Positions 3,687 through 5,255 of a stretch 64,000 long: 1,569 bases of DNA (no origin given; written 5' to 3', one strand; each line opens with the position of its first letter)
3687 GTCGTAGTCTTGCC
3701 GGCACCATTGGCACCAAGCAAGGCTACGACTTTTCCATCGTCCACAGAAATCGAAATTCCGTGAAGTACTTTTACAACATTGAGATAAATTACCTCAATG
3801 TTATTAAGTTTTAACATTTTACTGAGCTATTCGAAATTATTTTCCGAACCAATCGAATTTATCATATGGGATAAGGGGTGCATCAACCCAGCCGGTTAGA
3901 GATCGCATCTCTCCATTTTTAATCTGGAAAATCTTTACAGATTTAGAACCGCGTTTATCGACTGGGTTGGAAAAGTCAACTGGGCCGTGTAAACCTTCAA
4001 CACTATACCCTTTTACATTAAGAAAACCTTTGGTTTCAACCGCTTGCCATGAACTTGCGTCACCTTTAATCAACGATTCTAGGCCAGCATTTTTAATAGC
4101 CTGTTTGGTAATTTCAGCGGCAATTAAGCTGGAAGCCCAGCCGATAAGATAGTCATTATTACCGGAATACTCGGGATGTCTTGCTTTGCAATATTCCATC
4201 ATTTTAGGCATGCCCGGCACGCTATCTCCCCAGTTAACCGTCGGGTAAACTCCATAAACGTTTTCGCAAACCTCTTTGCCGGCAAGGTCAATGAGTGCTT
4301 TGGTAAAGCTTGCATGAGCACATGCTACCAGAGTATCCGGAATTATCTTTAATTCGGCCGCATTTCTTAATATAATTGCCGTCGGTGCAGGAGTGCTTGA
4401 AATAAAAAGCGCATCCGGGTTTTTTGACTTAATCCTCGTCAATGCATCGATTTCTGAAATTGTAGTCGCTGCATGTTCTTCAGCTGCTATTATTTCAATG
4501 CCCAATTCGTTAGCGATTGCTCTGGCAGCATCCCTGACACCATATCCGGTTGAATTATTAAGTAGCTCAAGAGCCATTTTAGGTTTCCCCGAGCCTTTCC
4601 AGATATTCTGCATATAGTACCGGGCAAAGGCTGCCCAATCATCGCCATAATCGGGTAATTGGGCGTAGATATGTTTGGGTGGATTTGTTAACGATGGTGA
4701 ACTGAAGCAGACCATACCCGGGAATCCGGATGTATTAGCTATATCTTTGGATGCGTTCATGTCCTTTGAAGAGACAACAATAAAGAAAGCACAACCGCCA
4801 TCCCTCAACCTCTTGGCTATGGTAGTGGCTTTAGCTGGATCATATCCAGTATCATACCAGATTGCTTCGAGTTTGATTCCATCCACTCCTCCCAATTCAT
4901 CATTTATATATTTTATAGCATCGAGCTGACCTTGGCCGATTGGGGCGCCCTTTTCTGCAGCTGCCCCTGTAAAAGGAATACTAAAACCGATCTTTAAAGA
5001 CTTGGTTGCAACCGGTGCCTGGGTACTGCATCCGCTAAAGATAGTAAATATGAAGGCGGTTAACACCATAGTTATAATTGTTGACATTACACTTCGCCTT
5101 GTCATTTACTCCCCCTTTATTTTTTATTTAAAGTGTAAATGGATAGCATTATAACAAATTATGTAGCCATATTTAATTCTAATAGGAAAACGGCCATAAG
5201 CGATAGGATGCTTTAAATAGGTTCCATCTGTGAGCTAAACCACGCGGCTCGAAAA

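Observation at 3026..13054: Ten-kb operon combining a Liv-type importer, AMP-forming CoA ligase, aminotransferase, IorAB and a GYD protein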

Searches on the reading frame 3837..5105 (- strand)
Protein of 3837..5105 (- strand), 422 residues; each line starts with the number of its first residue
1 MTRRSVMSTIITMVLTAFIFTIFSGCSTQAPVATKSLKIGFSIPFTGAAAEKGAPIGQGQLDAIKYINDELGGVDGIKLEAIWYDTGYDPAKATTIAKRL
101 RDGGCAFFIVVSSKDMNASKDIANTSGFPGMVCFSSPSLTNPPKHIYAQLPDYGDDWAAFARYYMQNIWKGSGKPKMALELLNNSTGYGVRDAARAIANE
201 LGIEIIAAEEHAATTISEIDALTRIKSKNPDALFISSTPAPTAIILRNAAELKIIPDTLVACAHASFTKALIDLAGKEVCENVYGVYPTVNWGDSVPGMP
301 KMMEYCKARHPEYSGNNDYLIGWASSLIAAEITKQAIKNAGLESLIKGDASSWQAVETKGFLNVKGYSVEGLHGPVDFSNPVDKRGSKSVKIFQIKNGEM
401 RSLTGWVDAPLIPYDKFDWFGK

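Call 3: search_protein_families(library=pfam, proteins=[window:3837-5105:-])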
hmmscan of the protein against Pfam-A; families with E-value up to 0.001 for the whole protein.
window:3837-5105:- (422 aa): 1 family
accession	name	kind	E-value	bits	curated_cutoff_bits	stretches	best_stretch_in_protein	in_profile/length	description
PF13458.12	Peripla_BP_6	-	8.2e-35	121.5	31.7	1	37-398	2-342/343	Periplasmic binding protein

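Call 4: search_protein_families(library=ncbifam, proteins=[window:3837-5105:-])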
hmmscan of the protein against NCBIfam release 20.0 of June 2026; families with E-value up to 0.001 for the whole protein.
window:3837-5105:- (422 aa): 1 family
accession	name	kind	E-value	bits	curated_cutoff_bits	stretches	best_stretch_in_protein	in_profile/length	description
NF011933.0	PRK15404.1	subfamily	1e-10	41.3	477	1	29-249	19-237/370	high-affinity branched-chain amino acid ABC transporter substrate-binding protein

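Call 10: search_solved_structures(query=window:3837-5105:-, max_evalue=0.01, show_alignments=1)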
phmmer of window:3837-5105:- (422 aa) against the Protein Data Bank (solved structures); distinct sequences matched with E-value up to 0.01: 20.
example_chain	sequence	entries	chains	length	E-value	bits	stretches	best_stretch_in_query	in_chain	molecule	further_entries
4n03_A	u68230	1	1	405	2.7e-08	36.2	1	31-351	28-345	ABC-type branched-chain amino acid transport systems periplasmic component-like protein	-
3lkb_A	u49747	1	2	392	4.4e-08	35.6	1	40-403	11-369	Probable branched-chain amino acid ABC transporter, amino acid binding protein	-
8wch_A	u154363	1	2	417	5.1e-08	35.3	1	35-269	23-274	Probable Leu/Ile/Val-binding protein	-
3sg0_A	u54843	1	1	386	3.8e-07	32.5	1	33-284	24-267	Extracellular ligand-binding receptor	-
4dqd_A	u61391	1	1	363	1.2e-06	30.9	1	43-284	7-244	Extracellular ligand-binding receptor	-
3tx6_A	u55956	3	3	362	1.2e-05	27.5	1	34-278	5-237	Putative branched-chain amino acid transport system substrate-binding protein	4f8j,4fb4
3ukj_A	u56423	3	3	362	1.3e-05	27.4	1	34-278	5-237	Extracellular ligand-binding receptor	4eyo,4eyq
4jb0_A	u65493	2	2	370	2.1e-05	26.7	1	34-278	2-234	branched-chain amino acid transport system substrate-binding protein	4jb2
6pi5_A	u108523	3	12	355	5.7e-05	25.3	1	76-171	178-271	Atrazine periplasmic binding protein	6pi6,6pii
7ylt_B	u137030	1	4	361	0.00014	24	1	36-244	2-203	Putative ABC transporter, substrate-binding protein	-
3uk0_A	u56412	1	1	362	0.00027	23.1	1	33-278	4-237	Extracellular ligand-binding receptor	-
1z15_A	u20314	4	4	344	0.00036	22.7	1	42-315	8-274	Leu/Ile/Val-binding protein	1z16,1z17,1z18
8q52_A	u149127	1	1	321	0.00039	22.6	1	44-143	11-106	Leucine-specific-binding protein,Chemotaxis protein CheY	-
1usg_A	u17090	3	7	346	0.00044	22.4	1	45-143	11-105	LEUCINE-SPECIFIC BINDING PROTEIN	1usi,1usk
3ipc_A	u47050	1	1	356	0.00049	22.2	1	39-290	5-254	ABC transporter, substrate binding protein (Amino acid)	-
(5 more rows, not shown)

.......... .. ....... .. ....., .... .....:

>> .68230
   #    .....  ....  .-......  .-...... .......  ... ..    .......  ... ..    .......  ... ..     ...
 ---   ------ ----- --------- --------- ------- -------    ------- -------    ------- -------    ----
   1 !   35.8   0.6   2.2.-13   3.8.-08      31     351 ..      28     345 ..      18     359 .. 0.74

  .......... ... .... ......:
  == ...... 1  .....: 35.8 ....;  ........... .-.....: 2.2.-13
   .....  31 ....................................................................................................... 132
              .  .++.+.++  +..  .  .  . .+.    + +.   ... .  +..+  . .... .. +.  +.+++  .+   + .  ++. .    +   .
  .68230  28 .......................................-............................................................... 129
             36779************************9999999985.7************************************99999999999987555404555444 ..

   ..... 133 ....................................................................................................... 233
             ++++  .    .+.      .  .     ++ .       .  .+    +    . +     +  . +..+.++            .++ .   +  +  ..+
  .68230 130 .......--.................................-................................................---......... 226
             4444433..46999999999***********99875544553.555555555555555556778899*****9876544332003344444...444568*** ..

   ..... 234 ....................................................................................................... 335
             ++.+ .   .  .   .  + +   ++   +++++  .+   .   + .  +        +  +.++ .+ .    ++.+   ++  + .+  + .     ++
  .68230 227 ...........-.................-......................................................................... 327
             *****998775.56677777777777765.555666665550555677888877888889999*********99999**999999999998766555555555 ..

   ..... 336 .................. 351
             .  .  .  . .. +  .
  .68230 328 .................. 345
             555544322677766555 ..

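Call 24: find_homologous_proteins(query=window:3837-5105:-, max_evalue=1e-10)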
Query window:3837-5105:- (422 aa): 1402 proteins with E <= 1e-10 among 8000 candidates; the best 120 are listed.
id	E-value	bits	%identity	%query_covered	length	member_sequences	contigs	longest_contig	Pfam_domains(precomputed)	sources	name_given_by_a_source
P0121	6.1e-285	962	100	100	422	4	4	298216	PF13458.13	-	-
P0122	4.0e-214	729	74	99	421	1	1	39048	PF13458.13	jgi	jgi:branched-chain amino acid transport system substrate-binding protein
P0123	4.0e-214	729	73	100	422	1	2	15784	PF13458.13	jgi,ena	-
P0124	1.2e-212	724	73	98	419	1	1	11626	PF13458.13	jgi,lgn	jgi:branched-chain amino acid transport system substrate-binding protein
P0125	1.2e-212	724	74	100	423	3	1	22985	PF13458.13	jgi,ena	-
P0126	1.4e-212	724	74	100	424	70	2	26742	PF13458.13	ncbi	-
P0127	7.9e-212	722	73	100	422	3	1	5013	PF13458.13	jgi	jgi:branched-chain amino acid transport system substrate-binding protein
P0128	6.7e-211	719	73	100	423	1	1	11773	PF13458.13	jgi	jgi:branched-chain amino acid transport system substrate-binding protein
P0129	7.2e-211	718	74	100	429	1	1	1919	PF13458.13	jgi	jgi:branched-chain amino acid transport system substrate-binding protein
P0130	8.8e-210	715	74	98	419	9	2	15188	PF13458.13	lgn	-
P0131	2.3e-209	713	73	100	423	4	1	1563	PF13458.13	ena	-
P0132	9.9e-209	711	72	99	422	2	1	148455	PF13458.13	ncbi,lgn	-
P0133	1.2e-207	708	72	99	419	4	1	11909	PF13458.13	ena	-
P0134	2.0e-207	707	72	99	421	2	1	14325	PF13458.13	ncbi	-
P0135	1.0e-205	701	71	99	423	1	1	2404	PF13458.13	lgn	-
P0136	2.7e-205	700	71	100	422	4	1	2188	PF13458.13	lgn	-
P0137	7.7e-204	695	70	100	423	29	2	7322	PF13458.13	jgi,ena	-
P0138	1.0e-203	695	70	100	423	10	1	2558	PF13458.13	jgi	jgi:branched-chain amino acid transport system substrate-binding protein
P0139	1.3e-203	695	70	100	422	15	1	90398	PF13458.13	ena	-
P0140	1.3e-202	691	73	95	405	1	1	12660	PF13458.13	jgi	jgi:branched-chain amino acid transport system substrate-binding protein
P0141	1.4e-202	691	69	99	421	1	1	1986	PF13458.13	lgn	-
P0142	2.6e-201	687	72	98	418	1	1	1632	PF13458.13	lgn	-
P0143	4.5e-200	683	71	98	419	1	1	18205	PF13458.13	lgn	-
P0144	5.7e-200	683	70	98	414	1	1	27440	PF13458.13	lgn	-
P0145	1.8e-198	678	72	95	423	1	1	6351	PF13458.13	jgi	jgi:branched-chain amino acid transport system substrate-binding protein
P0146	3.7e-198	677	71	98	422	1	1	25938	PF13458.13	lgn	-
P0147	4.4e-198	676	72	94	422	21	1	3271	PF13458.13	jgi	jgi:branched-chain amino acid transport system substrate-binding protein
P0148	1.0e-197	675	71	99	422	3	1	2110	PF13458.13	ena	-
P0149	1.3e-197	675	69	98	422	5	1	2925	PF13458.13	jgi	jgi:branched-chain amino acid transport system substrate-binding protein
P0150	9.2e-197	672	69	96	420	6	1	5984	PF13458.13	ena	-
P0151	6.6e-196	669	70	98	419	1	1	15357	PF13458.13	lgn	-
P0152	2.6e-195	667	68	100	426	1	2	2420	PF13458.13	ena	-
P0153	6.5e-195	666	69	98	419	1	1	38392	PF13458.13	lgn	-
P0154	3.1e-193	660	67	99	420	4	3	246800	PF01094.35,PF13458.13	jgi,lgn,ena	jgi:branched-chain amino acid transport system substrate-binding protein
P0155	3.7e-193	660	67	99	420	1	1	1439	PF01094.35,PF13458.13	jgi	jgi:branched-chain amino acid transport system substrate-binding protein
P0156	5.0e-193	660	68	98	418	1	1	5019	PF13458.13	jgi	jgi:branched-chain amino acid transport system substrate-binding protein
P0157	5.1e-193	660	68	98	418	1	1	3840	PF13458.13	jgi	jgi:branched-chain amino acid transport system substrate-binding protein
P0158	3.3e-191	654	67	98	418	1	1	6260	PF13458.13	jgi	jgi:branched-chain amino acid transport system substrate-binding protein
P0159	9.5e-191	652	67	98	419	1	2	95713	PF13458.13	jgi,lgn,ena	-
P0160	1.6e-190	651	66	98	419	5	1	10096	PF13458.13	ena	-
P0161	3.5e-189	647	67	95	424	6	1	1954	PF13458.13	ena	-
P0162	3.4e-188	644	67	98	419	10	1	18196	PF13458.13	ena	-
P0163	4.4e-187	640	65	100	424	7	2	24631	PF13458.13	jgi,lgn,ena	-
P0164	1.6e-185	635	64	100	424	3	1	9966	PF13458.13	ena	-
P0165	1.7e-185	635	64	99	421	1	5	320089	PF01094.35,PF13458.13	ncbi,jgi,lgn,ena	-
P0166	5.1e-185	633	64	100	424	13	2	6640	PF13458.13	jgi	-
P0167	3.0e-184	631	66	94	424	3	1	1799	PF13458.13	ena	-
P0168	3.9e-183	627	64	100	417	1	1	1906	PF13458.13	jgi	-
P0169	3.1e-182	624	62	100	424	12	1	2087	PF13458.13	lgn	-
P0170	8.5e-181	619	63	100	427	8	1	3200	PF13458.13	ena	-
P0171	1.4e-178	612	62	100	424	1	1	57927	PF13458.13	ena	-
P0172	9.7e-178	609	61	100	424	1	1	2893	PF13458.13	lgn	-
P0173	1.2e-176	606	62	100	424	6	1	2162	PF13458.13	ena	-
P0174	1.2e-175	602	64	94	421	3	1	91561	PF13458.13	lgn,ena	-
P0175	1.6e-175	602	62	100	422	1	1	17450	PF13458.13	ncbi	-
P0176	5.8e-174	597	64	92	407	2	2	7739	PF13458.13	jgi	jgi:branched-chain amino acid transport system substrate-binding protein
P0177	1.3e-173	596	61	100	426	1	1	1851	PF13458.13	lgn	-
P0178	1.4e-173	596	65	91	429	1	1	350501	PF01094.35,PF13458.13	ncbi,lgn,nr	ncbi:MAG: ABC transporter substrate-binding protein [Chloroflexi bacterium]|nr:ABC transporter subst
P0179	1.5e-173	596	61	99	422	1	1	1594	PF13458.13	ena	-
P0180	1.2e-172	593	65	91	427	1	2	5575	PF13458.13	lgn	-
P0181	2.5e-172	592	62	98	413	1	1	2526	PF13458.13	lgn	-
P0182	1.7e-171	589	63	94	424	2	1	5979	PF13458.13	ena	-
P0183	5.2e-170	584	59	100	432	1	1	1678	PF13458.13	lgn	-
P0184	9.3e-169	580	63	92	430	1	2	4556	PF13458.13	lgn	-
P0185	4.7e-168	577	64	90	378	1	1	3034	PF13458.13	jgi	jgi:branched-chain amino acid transport system substrate-binding protein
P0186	5.7e-165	567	61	92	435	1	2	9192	PF13458.13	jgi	-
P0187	8.7e-165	567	57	100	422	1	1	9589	PF13458.13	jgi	-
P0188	1.6e-164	566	56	100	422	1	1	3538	PF13458.13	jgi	jgi:branched-chain amino acid transport system substrate-binding protein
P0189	6.1e-164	564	59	100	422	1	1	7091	PF13433.13,PF13458.13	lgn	-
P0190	6.5e-164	564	55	100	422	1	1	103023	PF13458.13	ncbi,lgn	-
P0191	7.2e-164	564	56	100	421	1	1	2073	PF13458.13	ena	-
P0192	8.0e-164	563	58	98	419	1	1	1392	PF13458.13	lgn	-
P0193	9.1e-164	563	56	100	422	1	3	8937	PF13458.13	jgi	jgi:branched-chain amino acid transport system substrate-binding protein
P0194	1.0e-163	563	56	100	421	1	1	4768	PF13458.13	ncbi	-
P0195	1.1e-163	563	58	99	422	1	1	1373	PF13458.13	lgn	-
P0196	1.5e-163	563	55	100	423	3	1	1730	PF13458.13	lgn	-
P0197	2.2e-163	562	59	100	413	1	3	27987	PF13458.13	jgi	-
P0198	2.4e-163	562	59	98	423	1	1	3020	PF13458.13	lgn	-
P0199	3.2e-163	561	56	100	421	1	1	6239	PF13458.13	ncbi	-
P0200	4.1e-163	561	58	100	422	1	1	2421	PF13458.13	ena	-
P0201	4.3e-163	561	57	100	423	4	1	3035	PF13458.13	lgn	-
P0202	5.1e-163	561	58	100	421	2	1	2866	PF13458.13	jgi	-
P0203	5.8e-163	561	57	99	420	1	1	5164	PF13458.13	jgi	jgi:branched-chain amino acid transport system substrate-binding protein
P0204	7.7e-163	560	58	100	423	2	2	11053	PF01094.35,PF13458.13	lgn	-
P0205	9.4e-163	560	57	99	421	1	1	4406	PF13458.13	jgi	jgi:branched-chain amino acid transport system substrate-binding protein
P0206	1.0e-162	560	57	100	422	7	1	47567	PF13458.13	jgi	-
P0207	1.3e-162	560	59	99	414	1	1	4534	PF01094.35,PF13458.13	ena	-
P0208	1.3e-162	559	57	99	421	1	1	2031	PF13458.13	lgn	-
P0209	1.6e-162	559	56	100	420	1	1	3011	PF13458.13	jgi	jgi:branched-chain amino acid transport system substrate-binding protein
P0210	1.8e-162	559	62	93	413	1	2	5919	PF13458.13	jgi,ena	-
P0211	2.0e-162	559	60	97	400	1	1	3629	PF01094.35,PF13458.13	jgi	-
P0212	2.0e-162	559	59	98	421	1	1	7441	PF13458.13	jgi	-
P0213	2.1e-162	559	57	99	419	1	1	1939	PF13458.13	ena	-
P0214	2.2e-162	559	58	100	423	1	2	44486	PF13458.13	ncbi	-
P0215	2.2e-162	559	59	99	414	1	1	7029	PF01094.35,PF13458.13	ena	-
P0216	6.3e-162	557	57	100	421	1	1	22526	PF13458.13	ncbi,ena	-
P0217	8.8e-162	557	57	100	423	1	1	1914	PF13458.13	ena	-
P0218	9.8e-162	557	56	100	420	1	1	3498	PF13458.13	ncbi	-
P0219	1.0e-161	557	60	92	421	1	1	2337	PF13458.13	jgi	jgi:branched-chain amino acid transport system substrate-binding protein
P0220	1.2e-161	556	57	100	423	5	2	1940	PF13433.13,PF13458.13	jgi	jgi:branched-chain amino acid transport system substrate-binding protein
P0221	1.3e-161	556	57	99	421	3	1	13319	PF13458.13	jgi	jgi:branched-chain amino acid transport system substrate-binding protein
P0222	1.3e-161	556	58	99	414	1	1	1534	PF13458.13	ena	-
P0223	1.9e-161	556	57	100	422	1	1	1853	PF13458.13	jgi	jgi:branched-chain amino acid transport system substrate-binding protein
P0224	2.1e-161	555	57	100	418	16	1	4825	PF13458.13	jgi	jgi:branched-chain amino acid transport system substrate-binding protein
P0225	2.1e-161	555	57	100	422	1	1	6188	PF13458.13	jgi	-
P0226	2.8e-161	555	57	100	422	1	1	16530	PF13458.13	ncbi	ncbi:ABC transporter substrate-binding protein [Chloroflexota bacterium]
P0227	3.1e-161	555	58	95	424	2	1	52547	PF13458.13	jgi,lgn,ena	-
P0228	3.2e-161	555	56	100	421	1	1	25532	PF13458.13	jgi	jgi:branched-chain amino acid transport system substrate-binding protein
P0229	3.5e-161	555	57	100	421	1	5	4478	PF13458.13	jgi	jgi:branched-chain amino acid transport system substrate-binding protein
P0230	4.2e-161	555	57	100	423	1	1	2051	PF13458.13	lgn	-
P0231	4.7e-161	554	57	100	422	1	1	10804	PF13458.13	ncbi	ncbi:MAG: ABC transporter substrate-binding protein [Chloroflexota bacterium]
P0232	5.8e-161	554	56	100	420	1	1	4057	PF13458.13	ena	-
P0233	5.9e-161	554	59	100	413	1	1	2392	PF13458.13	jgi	-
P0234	7.3e-161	554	57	100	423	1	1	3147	PF13458.13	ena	-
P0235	8.2e-161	554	57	100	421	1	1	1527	PF01094.35,PF13433.13,PF13458.13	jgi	jgi:branched-chain amino acid transport system substrate-binding protein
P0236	8.5e-161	554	58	100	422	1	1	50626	PF13458.13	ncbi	-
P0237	1.0e-160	553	56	100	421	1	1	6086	PF13458.13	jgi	jgi:branched-chain amino acid transport system substrate-binding protein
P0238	1.1e-160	553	57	100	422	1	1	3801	PF13458.13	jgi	jgi:branched-chain amino acid transport system substrate-binding protein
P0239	1.2e-160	553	58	94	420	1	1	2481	PF13458.13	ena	-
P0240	1.6e-160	553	57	99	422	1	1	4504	PF13458.13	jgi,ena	-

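Call 25: find_encoding_contigs(protein=P0190, flank=10000, max_places=2)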
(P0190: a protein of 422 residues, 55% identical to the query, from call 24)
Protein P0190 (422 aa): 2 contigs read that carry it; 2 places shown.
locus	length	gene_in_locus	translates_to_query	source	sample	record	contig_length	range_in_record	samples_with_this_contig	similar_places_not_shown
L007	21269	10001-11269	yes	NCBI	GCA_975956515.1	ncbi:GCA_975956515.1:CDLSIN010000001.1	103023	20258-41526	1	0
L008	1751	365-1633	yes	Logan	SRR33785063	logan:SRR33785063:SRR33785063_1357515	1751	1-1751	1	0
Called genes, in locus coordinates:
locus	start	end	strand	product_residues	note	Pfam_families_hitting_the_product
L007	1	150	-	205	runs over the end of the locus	PF07638:Sigma70_ECF (faint), PF04542:Sigma70_r2, PF08281:Sigma70_r4_2, PF04545:Sigma70_r4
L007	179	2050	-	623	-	PF05226:CHASE2, PF00211:Guanylate_cyc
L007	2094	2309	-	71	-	-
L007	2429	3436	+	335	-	PF00480:ROK, PF01869:BcrAD_BadFG (weak)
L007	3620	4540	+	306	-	-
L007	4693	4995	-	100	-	PF08734:GYD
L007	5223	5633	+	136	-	PF13622:4HBT_3 (weak), PF03061:4HBT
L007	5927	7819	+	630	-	PF00501:AMP-binding, PF23562:AMP-binding_C_3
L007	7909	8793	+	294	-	PF02653:BPD_transp_2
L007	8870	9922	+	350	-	PF02653:BPD_transp_2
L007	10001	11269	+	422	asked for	PF13458:Peripla_BP_6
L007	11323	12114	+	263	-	PF00005:ABC_tran, PF13304:AAA_21 (weak)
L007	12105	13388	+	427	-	PF00501:AMP-binding, PF14535:AMP-binding_C_2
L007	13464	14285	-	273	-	PF00005:ABC_tran, PF12399:BCA_ABC_TP_C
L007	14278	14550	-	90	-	-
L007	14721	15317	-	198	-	PF01161:PBP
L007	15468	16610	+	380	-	PF04055:Radical_SAM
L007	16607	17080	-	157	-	PF04343:DUF488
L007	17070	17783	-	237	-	PF01904:DUF72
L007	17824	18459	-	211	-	-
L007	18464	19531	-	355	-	PF04055:Radical_SAM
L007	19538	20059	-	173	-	PF07998:Peptidase_M54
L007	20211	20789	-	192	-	PF02777:Sod_Fe_C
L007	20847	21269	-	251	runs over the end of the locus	PF00106:adh_short, PF08659:KR, PF23441:SDR, PF13561:adh_short_C2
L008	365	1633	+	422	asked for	PF13458:Peripla_BP_6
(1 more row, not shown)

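Call 26: find_encoding_contigs(protein=P0236, flank=10000, max_places=2)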
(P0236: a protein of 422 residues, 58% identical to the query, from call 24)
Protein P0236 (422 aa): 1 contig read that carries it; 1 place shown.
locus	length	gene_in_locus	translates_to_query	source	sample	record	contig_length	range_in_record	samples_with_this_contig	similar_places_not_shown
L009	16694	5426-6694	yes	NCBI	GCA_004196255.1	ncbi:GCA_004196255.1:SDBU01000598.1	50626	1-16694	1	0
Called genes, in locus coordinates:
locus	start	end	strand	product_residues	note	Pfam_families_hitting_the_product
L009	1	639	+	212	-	?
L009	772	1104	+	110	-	PF13622:4HBT_3, PF03061:4HBT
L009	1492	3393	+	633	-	PF00501:AMP-binding, PF23562:AMP-binding_C_3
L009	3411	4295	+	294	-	PF02653:BPD_transp_2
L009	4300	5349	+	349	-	PF02653:BPD_transp_2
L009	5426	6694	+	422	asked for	PF13458:Peripla_BP_6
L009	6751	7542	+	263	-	PF00005:ABC_tran, PF13304:AAA_21 (weak)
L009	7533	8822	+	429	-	PF00501:AMP-binding, PF14535:AMP-binding_C_2 (weak)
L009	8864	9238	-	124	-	PF11756:YgbA_NO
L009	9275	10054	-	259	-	PF12837:Fer4_6 (weak), PF12838:Fer4_7 (faint), PF13237:Fer4_10 (weak), PF00037:Fer4 (weak), PF13187:Fer4_9 (faint), PF14697:Fer4_21 (weak), PF27217:AF_0155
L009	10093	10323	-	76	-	-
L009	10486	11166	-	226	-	PF00027:cNMP_binding, PF13545:HTH_Crp_2, PF00325:Crp (weak)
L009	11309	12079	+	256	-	PF11716:MDMPI_N, PF12867:DinB_2 (weak)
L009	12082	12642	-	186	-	PF19620:DUF6125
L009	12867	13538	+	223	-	PF00027:cNMP_binding, PF13545:HTH_Crp_2, PF00325:Crp (weak)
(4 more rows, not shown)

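Call 28: find_encoding_contigs(protein=P0178, flank=10000, max_places=1)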
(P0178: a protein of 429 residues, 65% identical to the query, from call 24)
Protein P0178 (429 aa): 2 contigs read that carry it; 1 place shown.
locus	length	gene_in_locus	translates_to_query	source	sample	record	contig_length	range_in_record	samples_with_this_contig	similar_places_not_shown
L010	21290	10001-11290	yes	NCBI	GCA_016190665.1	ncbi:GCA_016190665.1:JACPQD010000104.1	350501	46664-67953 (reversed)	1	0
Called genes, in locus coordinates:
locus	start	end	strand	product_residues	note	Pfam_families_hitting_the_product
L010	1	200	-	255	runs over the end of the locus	PF00483:NTP_transferase, PF12804:NTP_transf_3 (weak)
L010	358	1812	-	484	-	PF13231:PMT_2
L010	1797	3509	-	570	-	PF04932:Wzy_C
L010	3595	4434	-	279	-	PF10609:ParA (weak), PF01656:CbiA (weak), PF13614:AAA_31 (weak)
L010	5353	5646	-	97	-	PF02416:TatA_B_E, PF13240:Zn_Ribbon_1 (weak)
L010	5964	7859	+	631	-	PF00501:AMP-binding, PF23562:AMP-binding_C_3 (weak)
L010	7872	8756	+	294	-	PF02653:BPD_transp_2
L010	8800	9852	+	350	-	PF02653:BPD_transp_2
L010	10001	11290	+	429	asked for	PF13458:Peripla_BP_6, PF01094:ANF_receptor (faint)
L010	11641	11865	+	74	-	PF09720:Unstab_antitox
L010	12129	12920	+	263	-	PF00005:ABC_tran, PF13304:AAA_21 (weak)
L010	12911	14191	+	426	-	PF00501:AMP-binding, PF14535:AMP-binding_C_2 (weak)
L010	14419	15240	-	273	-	PF00005:ABC_tran, PF12399:BCA_ABC_TP_C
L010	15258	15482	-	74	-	-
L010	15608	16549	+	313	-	PF00126:HTH_1, PF03466:LysR_substrate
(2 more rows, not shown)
